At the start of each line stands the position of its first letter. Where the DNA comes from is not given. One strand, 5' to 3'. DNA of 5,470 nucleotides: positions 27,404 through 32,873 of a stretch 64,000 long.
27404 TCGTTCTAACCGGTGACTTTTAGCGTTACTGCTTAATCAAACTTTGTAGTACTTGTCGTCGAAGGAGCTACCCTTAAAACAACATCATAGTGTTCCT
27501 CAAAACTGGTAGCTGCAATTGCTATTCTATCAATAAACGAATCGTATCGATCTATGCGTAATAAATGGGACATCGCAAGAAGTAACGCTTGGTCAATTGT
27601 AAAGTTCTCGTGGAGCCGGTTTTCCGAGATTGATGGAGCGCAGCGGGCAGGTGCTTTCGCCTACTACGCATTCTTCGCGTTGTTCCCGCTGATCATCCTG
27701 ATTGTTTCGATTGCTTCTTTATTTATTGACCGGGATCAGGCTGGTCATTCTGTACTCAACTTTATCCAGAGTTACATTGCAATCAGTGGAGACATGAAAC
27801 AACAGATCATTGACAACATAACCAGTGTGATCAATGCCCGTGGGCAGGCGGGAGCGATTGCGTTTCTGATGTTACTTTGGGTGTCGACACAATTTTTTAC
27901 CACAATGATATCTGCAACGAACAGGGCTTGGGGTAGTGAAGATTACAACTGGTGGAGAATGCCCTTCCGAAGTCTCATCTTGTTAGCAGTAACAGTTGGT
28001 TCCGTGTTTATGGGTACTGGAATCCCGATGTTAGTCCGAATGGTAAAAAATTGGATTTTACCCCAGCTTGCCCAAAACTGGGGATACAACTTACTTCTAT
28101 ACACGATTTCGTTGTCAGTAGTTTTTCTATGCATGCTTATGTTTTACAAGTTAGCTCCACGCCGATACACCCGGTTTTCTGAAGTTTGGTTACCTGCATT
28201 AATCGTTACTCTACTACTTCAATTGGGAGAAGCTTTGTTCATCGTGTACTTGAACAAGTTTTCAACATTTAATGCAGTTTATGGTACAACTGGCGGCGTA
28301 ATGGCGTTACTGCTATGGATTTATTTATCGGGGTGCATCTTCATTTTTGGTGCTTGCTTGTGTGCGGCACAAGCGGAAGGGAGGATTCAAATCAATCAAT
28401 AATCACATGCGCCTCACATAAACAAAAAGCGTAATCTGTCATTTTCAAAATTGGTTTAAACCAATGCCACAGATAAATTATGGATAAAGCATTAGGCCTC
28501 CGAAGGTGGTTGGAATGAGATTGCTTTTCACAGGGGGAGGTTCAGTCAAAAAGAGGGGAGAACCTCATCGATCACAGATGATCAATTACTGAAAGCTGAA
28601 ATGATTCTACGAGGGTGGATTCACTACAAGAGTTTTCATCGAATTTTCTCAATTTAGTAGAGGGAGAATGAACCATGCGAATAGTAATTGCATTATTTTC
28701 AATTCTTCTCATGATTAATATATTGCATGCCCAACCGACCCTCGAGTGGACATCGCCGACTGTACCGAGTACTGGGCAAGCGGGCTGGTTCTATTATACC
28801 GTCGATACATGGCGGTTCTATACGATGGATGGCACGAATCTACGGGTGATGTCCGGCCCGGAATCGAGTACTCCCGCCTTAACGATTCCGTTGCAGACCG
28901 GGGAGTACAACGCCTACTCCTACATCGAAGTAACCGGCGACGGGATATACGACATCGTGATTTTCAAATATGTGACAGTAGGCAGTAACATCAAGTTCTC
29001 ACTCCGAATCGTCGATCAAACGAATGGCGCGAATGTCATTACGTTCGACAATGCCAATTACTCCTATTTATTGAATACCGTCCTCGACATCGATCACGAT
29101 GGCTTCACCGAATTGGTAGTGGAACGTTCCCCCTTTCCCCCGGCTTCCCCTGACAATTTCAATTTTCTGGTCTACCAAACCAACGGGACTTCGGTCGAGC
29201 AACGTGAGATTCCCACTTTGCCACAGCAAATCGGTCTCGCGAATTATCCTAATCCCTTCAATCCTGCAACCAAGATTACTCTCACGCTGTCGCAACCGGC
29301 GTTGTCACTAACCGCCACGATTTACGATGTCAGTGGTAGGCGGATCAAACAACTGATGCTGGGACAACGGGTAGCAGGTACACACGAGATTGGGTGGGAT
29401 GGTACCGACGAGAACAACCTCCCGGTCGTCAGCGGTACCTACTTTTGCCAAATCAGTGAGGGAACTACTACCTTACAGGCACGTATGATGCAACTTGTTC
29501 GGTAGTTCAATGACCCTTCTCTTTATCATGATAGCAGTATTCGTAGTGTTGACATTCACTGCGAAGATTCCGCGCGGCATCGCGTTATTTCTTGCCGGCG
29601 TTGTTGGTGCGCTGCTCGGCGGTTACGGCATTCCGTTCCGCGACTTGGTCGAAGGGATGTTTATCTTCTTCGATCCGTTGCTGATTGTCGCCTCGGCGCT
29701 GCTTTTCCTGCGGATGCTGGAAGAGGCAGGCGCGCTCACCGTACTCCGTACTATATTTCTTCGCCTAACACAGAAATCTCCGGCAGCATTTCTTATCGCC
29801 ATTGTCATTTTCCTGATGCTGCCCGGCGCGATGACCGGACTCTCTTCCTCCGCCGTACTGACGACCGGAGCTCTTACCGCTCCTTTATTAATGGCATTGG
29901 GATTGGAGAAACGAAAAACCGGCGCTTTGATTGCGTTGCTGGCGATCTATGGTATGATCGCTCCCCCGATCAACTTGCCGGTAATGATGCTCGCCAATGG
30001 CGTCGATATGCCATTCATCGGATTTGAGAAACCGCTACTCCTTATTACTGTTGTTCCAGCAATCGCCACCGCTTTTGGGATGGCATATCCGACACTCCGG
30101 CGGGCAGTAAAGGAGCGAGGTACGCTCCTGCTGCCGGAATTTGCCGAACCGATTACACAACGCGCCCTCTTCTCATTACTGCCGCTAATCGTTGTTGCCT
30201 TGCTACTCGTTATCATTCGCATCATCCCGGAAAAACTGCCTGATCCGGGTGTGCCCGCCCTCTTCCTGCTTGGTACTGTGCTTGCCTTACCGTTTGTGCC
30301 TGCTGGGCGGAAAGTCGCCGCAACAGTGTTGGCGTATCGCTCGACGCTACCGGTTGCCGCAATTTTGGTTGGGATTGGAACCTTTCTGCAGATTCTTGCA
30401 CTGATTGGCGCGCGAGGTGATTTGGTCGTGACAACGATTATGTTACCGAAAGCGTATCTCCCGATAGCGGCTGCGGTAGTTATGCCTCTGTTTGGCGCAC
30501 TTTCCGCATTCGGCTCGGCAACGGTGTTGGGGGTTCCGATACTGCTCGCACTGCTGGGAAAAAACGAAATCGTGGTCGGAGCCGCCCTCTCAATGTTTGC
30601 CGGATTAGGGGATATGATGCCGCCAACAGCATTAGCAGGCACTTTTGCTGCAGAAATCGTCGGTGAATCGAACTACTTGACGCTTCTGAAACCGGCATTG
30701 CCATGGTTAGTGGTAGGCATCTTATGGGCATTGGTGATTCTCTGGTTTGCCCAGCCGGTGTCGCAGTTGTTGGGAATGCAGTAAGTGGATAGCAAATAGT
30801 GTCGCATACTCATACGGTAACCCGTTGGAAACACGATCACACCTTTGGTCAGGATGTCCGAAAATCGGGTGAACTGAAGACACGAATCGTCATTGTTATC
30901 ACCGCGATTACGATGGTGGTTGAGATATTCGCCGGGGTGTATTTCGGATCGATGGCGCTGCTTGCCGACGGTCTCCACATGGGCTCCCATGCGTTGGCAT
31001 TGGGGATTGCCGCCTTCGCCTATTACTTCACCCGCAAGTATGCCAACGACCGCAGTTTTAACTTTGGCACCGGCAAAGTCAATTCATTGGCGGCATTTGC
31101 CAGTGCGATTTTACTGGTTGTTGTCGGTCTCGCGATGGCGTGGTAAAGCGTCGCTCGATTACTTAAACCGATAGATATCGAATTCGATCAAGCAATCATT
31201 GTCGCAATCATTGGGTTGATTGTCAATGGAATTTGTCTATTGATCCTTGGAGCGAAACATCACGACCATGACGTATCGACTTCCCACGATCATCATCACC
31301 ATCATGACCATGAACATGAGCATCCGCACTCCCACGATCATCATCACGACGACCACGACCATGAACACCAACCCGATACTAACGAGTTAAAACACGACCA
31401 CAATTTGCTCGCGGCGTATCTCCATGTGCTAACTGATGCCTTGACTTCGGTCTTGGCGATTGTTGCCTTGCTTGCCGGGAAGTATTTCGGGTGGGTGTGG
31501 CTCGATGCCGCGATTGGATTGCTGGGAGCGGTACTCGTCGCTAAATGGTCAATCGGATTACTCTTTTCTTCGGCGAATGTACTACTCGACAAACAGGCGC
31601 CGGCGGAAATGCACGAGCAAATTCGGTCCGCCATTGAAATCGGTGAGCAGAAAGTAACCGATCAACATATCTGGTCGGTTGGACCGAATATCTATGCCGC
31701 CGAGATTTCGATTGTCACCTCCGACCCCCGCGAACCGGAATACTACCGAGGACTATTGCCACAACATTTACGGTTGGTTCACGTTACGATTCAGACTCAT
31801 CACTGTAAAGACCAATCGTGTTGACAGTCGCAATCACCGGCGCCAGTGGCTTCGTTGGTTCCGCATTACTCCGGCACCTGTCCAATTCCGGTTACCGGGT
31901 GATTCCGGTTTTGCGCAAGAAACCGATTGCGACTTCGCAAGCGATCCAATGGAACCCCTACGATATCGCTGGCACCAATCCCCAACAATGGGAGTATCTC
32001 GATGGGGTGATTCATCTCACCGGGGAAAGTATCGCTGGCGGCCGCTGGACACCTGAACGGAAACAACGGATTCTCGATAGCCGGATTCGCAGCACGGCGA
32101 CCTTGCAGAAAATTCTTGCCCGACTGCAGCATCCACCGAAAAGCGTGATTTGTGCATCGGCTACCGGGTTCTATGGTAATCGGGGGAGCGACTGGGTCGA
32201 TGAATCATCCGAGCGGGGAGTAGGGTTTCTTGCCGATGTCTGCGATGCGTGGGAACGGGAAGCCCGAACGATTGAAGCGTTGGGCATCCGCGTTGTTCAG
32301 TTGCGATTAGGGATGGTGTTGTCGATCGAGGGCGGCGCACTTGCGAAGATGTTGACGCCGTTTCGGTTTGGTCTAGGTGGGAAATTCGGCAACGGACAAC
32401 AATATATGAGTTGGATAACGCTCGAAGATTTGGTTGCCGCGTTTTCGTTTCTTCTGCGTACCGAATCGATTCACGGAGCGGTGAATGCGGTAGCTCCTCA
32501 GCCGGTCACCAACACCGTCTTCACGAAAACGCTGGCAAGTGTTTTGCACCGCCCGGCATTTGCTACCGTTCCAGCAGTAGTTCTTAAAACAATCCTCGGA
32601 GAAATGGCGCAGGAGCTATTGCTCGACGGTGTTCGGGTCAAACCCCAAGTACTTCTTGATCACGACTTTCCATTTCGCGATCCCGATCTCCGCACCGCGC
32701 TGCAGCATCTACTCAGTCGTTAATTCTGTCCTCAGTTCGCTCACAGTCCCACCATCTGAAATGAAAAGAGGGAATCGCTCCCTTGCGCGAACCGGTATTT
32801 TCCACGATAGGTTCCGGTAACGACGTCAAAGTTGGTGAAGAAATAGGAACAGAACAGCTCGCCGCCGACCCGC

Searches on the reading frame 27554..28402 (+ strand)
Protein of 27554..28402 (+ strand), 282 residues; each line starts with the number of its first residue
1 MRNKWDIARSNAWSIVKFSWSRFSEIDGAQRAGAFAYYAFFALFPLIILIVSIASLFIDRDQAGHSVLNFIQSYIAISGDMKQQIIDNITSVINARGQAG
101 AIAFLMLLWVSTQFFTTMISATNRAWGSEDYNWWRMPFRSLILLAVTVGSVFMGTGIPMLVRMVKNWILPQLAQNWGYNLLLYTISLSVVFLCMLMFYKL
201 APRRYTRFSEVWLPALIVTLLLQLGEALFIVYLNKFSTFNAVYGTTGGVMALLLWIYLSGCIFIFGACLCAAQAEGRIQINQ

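Call 65: search_protein_families(library=pfam, proteins=[window:27554-28402:+], max_evalue=0.00001)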
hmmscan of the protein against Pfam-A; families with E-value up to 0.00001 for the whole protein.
window:27554-28402:+ (282 aa): 1 family
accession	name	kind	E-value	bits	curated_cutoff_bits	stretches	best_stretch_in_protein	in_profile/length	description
PF03631.20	Virul_fac_BrkB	-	4.3e-45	154.8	33.7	1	27-274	4-256/259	Virulence factor BrkB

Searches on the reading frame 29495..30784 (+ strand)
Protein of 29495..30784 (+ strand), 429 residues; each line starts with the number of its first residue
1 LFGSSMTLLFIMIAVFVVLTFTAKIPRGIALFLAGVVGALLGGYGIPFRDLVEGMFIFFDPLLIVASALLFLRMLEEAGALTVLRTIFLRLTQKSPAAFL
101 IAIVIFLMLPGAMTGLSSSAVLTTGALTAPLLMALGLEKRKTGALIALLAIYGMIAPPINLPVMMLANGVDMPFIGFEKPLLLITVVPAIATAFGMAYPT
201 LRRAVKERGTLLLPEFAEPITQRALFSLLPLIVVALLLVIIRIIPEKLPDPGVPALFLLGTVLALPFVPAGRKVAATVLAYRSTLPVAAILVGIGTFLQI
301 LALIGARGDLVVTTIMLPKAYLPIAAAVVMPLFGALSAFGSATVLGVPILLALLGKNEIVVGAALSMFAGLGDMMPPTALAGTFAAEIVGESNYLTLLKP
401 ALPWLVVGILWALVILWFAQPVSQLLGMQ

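Call 65: search_protein_families(library=pfam, proteins=[window:29495-30784:+], max_evalue=0.00001)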
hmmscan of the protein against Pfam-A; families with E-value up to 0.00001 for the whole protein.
window:29495-30784:+ (429 aa): 1 family
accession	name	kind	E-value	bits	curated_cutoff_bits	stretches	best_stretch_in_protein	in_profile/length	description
PF06808.19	DctM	-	4e-07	29.7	23.8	1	15-418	3-410/413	Tripartite ATP-independent periplasmic transporter, DctM component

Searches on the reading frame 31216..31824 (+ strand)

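Call 65: search_protein_families(library=pfam, proteins=[window:31216-31824:+], max_evalue=0.00001)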
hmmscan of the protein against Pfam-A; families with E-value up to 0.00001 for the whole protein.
window:31216-31824:+ (202 aa): 1 family
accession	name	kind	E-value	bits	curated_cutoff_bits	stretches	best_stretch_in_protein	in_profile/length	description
PF01545.26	Cation_efflux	-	1.6e-10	41.5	26.6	1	4-124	117-198/198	Cation efflux family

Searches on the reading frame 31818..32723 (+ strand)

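Call 65: search_protein_families(library=pfam, proteins=[window:31818-32723:+], max_evalue=0.00001)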
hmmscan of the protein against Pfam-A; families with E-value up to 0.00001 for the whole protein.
window:31818-32723:+ (301 aa): 3 families
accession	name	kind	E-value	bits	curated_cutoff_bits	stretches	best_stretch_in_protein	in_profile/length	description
PF08338.16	DUF1731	-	8e-18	64.4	27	1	251-298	1-47/47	Domain of unknown function (DUF1731)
PF01370.27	Epimerase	-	1.3e-14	54.7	20.9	1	4-215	1-227/240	NAD dependent epimerase/dehydratase family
PF16363.11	GDP_Man_Dehyd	-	3.2e-06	27.3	27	0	6-42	2-38/332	GDP-mannose 4,6 dehydratase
